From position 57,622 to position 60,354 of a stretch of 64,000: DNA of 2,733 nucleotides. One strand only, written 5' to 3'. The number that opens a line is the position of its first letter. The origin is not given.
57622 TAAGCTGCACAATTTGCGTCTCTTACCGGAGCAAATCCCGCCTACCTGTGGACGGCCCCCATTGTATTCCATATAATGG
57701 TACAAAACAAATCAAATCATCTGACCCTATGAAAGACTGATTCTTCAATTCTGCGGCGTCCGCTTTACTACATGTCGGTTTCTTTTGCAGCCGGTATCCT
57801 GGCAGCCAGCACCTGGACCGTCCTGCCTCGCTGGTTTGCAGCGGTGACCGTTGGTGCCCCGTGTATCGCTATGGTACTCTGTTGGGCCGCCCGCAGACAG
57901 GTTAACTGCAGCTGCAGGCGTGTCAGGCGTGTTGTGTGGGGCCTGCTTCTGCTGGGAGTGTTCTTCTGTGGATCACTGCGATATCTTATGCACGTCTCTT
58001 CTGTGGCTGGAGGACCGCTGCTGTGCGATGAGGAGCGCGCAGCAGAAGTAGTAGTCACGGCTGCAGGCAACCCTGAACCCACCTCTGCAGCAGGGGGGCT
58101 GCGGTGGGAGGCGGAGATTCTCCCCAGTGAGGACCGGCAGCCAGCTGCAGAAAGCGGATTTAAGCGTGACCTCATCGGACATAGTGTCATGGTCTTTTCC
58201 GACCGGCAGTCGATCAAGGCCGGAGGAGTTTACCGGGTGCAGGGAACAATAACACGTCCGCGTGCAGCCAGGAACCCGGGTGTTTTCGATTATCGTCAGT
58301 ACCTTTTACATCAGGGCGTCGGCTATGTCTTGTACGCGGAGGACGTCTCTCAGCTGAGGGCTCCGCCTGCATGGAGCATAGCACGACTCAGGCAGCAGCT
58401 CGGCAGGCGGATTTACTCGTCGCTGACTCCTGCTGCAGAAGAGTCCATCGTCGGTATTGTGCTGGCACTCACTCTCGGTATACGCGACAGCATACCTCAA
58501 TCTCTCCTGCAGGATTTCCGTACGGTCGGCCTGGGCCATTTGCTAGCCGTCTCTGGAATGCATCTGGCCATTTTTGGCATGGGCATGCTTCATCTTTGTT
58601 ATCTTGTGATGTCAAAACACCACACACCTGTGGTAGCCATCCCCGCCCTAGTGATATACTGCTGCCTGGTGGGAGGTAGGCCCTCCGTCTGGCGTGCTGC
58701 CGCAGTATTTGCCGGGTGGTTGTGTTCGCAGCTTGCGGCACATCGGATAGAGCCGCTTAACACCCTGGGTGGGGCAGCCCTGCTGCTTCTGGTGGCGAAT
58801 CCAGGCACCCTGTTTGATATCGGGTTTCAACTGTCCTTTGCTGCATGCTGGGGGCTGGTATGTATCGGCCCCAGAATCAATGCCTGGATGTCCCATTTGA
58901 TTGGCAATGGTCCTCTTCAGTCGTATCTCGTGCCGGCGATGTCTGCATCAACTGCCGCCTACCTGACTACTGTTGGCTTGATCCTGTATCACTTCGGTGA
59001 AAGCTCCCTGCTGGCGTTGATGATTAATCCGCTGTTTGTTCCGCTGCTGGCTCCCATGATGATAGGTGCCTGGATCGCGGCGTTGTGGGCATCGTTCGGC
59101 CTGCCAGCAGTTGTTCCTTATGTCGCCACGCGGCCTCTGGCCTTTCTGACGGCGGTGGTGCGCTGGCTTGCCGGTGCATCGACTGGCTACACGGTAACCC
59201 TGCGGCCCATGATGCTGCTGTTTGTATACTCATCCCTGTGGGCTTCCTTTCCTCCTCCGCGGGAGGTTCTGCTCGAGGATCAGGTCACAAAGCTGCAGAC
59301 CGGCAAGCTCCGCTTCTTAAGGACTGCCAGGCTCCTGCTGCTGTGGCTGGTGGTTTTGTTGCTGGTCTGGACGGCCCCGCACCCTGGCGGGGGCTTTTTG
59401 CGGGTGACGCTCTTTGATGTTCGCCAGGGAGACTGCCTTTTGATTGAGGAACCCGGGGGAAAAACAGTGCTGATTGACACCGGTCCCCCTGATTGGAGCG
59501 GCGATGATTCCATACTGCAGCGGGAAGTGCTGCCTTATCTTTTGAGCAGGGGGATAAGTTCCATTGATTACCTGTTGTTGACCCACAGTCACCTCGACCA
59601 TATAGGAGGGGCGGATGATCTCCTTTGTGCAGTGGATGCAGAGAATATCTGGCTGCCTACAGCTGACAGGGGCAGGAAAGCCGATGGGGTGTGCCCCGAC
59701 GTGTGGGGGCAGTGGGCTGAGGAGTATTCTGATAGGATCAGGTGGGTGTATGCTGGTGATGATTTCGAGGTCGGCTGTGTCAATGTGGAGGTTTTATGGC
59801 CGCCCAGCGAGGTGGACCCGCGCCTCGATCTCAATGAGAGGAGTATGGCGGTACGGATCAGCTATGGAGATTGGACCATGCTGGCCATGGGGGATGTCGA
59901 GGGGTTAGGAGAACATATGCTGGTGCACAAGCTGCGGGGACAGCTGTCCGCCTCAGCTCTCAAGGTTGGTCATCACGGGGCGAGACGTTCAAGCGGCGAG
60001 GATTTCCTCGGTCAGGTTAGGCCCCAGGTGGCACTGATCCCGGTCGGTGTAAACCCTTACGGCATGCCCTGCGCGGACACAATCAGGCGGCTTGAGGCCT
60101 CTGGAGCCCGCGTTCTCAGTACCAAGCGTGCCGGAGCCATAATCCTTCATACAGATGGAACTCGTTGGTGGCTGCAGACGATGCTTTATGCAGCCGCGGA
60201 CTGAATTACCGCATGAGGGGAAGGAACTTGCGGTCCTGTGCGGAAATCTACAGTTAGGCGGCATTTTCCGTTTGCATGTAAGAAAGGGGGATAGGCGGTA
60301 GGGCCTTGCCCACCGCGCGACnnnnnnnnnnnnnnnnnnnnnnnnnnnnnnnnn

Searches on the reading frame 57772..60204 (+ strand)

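Call 4: search_protein_families(library=pfam, proteins=[window:57772-60204:+])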
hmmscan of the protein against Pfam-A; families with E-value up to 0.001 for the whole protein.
window:57772-60204:+ (810 aa): 4 families
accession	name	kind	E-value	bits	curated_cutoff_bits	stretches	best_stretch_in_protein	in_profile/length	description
PF03772.21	Competence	-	4.5e-46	157.8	23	1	233-488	1-259/270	Competence protein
PF00753.33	Lactamase_B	-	3.5e-17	63.4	22.7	1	549-758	2-194/196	Metallo-beta-lactamase superfamily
PF13567.11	DUF4131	-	4.5e-16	59.4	31.6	1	22-194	5-164/165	Domain of unknown function (DUF4131)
PF12706.13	Lactamase_B_2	-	1.9e-08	34.6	27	1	565-716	2-150/200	Beta-lactamase superfamily domain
